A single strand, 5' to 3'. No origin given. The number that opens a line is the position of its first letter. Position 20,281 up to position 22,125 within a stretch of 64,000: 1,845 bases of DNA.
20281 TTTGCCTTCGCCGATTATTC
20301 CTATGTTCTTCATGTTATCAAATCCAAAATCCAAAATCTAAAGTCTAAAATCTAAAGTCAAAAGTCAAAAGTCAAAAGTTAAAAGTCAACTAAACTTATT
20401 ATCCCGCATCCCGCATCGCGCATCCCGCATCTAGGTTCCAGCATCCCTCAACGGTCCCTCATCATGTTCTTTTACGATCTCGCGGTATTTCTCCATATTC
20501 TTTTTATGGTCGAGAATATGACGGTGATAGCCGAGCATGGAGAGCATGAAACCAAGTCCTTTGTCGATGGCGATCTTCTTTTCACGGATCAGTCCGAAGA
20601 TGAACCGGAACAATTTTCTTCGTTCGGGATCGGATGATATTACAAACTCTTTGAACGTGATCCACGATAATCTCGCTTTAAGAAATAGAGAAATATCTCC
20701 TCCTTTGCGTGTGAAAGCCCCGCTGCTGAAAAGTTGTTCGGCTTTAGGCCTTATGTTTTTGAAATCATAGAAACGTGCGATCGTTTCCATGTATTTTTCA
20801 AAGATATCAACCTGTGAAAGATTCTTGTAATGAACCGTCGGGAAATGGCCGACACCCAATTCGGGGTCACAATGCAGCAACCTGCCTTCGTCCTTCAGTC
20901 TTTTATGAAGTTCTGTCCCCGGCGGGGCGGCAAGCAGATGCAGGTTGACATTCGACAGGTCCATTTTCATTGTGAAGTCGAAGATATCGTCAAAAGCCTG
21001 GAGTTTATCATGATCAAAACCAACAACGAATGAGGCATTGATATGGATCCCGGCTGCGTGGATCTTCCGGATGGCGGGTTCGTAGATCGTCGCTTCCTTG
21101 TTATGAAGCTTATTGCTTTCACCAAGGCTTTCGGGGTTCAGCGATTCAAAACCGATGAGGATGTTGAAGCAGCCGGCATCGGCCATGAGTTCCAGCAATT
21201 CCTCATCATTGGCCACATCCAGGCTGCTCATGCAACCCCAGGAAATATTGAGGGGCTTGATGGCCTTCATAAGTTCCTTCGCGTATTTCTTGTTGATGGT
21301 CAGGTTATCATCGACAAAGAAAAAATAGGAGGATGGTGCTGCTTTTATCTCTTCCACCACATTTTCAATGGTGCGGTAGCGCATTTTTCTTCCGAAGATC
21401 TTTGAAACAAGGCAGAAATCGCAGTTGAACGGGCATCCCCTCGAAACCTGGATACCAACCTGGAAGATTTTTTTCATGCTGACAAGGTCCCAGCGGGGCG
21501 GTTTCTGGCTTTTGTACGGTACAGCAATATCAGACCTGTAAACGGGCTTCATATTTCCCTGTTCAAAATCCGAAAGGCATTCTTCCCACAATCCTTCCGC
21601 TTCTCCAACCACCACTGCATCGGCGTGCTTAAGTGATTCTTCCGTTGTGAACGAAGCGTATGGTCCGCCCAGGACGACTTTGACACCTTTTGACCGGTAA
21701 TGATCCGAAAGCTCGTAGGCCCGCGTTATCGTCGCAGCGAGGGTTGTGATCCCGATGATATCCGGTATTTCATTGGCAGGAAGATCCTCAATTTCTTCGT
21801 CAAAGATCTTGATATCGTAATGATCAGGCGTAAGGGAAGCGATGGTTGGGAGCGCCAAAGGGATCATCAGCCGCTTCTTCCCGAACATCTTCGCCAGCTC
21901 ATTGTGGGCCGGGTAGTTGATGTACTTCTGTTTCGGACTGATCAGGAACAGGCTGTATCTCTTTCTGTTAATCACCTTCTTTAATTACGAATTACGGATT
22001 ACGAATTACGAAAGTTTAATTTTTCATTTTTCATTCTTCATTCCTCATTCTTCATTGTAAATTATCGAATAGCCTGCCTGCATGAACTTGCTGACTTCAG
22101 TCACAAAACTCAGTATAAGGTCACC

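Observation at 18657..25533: CoA-level beta-oxidation-like / branching-like sub-block inside a type II PKS cluster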

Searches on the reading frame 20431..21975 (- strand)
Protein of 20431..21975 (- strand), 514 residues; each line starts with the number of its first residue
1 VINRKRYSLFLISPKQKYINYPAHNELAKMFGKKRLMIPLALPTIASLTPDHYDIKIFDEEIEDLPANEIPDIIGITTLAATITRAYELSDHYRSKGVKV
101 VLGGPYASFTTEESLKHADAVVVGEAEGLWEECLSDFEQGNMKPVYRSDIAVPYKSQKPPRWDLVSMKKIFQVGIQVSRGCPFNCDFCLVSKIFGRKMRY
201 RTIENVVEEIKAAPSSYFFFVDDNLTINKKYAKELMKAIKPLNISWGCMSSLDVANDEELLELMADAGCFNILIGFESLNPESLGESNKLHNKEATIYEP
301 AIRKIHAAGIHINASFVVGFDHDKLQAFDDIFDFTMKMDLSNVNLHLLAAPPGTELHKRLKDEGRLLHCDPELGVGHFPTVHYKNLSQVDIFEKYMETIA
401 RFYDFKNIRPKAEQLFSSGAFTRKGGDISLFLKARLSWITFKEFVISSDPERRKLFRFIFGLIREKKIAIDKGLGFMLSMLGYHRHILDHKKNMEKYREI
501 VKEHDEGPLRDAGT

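Call 4: search_protein_families(library=pfam, proteins=[window:20431-21975:-], max_evalue=0.01)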
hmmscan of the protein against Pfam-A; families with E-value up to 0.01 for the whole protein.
window:20431-21975:- (514 aa): 3 families
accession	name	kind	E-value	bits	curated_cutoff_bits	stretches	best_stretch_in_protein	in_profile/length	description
PF04055.27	Radical_SAM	-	3.8e-20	73.1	29.5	1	175-334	1-165/166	Radical SAM superfamily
PF02310.24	B12-binding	-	3.5e-10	40.2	32.1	1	53-132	34-119/121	B12 binding domain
PF13282.11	DUF4070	-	0.00032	21.2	22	1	354-478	1-126/144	Domain of unknown function (DUF4070)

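Call 5: search_protein_families(library=ncbifam, proteins=[window:20431-21975:-], max_evalue=0.01)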
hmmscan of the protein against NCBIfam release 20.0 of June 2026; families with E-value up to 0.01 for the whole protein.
window:20431-21975:- (514 aa): 28 families (the best 25 are shown)
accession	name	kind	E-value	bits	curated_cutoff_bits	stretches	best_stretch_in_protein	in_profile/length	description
TIGR03471.1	HpnJ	equivalog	1.5e-32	113.1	577.6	1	172-403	197-433/472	hopanoid biosynthesis associated radical SAM protein HpnJ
NF050148.1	rSAM_ApyD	equivalog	3.6e-27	95.1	750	1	175-362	202-395/645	RiPP biosynthesis radical SAM protein ApyD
TIGR02026.1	BchE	equivalog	2.3e-26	92.7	481.35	1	57-435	50-459/497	magnesium-protoporphyrin IX monomethyl ester anaerobic oxidative cyclase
TIGR04479.1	bcpD_PhpK_rSAM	subfamily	7.5e-25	87.3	600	1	162-335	230-406/504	PhpK family radical SAM P-methyltransferase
TIGR04013.1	B12_SAM_MJ_1487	hypoth_equivalog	2.8e-24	85.7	251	1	61-359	34-356/382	TIGR04013 family B12-binding domain/radical SAM domain-containing protein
NF038361.1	rSAM_Sden_1168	equivalog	8.5e-23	80.7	575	1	175-364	285-477/560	Sden_1168 family B12-binding radical SAM P-methyltransferase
NF033070.1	rSAM_AprD4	equivalog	5.1e-18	65.2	500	1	174-388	198-417/456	AprD4 family radical SAM diol-dehydratase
TIGR04072.2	rSAM_ladder_B12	equivalog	9.3e-18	64.1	360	1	88-293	88-306/443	lipid biosynthesis B12-binding/radical SAM protein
TIGR04014.1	B12_SAM_MJ_0865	equivalog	5.3e-17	61.7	360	1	172-358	160-356/434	methyl-coenzyme M reductase glutamine C-methyltransferase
TIGR04295.1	B12_rSAM_oligo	hypoth_equivalog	2e-16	59.7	400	1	175-289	203-314/422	TIGR04295 family B12-binding domain-containing radical SAM protein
TIGR04367.1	HpnR_B12_rSAM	equivalog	2.2e-16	59.5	650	1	71-358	61-371/490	hopanoid C-3 methylase HpnR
NF045585.1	rSAM_slr0320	equivalog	2.3e-13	49.5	775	1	160-311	223-380/511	photosystem II high light acclimation radical SAM protein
TIGR04385.1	B12_rSAM_cofa1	equivalog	2.8e-09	36.7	450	1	166-289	189-317/438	B12 lower ligand biosynthesis radical SAM protein BzaD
NF040546.1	rSAM_CUAEP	equivalog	4.7e-09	35.5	500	1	84-343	61-350/468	CUAEP/CCAEP-tail radical SAM (seleno)protein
TIGR00089.1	TIGR00089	subfamily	4.3e-08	32.4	251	1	94-213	67-180/429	MiaB/RimO family radical SAM methylthiotransferase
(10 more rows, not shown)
